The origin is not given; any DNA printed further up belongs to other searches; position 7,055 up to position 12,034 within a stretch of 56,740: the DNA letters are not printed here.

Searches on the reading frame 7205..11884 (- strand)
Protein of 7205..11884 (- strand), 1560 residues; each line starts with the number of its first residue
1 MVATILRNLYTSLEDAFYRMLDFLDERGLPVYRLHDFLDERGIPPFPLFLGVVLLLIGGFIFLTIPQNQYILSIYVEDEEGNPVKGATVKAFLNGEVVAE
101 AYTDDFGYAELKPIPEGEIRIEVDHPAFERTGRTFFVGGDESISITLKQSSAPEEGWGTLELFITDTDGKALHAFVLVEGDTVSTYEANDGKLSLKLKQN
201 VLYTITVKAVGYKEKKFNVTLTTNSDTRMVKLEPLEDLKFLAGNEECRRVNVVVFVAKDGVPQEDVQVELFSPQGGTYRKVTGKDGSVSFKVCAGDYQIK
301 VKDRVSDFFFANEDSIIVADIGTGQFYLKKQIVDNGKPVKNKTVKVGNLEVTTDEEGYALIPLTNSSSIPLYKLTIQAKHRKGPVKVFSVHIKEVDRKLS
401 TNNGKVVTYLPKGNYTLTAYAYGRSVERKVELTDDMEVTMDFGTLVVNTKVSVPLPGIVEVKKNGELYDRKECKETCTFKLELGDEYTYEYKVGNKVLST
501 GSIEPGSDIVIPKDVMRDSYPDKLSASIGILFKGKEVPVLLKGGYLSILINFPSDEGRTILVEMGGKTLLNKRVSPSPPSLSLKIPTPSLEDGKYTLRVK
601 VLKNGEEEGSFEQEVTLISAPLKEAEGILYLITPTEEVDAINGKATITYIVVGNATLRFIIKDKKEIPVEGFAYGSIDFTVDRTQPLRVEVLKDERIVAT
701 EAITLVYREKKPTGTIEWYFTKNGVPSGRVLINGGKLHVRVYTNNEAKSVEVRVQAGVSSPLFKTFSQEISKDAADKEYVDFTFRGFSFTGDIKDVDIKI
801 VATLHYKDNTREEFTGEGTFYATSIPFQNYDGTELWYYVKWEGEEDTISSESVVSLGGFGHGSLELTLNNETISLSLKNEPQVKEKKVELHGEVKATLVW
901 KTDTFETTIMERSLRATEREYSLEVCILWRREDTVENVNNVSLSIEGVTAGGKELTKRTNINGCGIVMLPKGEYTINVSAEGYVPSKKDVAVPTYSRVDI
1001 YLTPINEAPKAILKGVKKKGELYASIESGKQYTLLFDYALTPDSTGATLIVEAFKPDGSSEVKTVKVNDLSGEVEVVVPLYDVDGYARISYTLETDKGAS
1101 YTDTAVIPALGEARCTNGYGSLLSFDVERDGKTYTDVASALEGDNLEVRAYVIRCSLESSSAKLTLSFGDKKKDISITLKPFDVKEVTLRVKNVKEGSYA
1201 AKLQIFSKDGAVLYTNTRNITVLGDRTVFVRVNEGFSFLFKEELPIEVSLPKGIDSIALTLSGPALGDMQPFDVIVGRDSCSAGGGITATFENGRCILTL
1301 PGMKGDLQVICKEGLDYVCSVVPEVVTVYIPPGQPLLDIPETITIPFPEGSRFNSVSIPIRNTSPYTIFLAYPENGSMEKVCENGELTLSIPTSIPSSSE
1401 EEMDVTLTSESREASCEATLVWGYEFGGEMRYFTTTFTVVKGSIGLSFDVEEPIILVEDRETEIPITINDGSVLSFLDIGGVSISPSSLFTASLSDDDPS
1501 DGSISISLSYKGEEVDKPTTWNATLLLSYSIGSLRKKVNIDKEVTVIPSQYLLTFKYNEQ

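Call 58: find_related_loci(query=A4, collection=metagenome_contigs, flank=10000)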
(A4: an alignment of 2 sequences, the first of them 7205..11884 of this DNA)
Query A4 (1560 aa) in metagenome_contigs; peptide patterns used: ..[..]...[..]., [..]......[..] (x = any residue, [..] = any of these).
242 stretches matched a pattern, but none encodes a relative of the query by tblastn (E <= 1e-3).

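Call 59: find_homologous_proteins(query=A4, max_evalue=0.00001)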
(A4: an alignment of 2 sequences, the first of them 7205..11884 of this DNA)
Query A4 (2 sequences) (1560 aa, profile of the alignment): 5 proteins with E <= 0.00001 among 8000 candidates.
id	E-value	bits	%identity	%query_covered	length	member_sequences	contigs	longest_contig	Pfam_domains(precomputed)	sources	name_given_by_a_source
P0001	0.0e+0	2885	100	100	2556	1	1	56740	PF07495.20,PF13715.13,PF13620.13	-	-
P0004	2.5e-13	66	44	6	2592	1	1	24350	PF13715.13,PF13860.13,PF13620.13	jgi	jgi:hypothetical protein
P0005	2.1e-11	60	35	5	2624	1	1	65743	PF13715.13,PF17789.8,PF02369.23,PF11974.15,PF17802.8,PF13620.13,PF17210.10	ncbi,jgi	-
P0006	2.1e-10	57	41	6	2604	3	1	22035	PF17789.8,PF02369.23,PF11974.15,PF24025.2,PF17802.8,PF13620.13,PF17210.10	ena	-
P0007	1.2e-7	48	27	18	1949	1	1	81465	PF11974.15,PF17802.8,PF13620.13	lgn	-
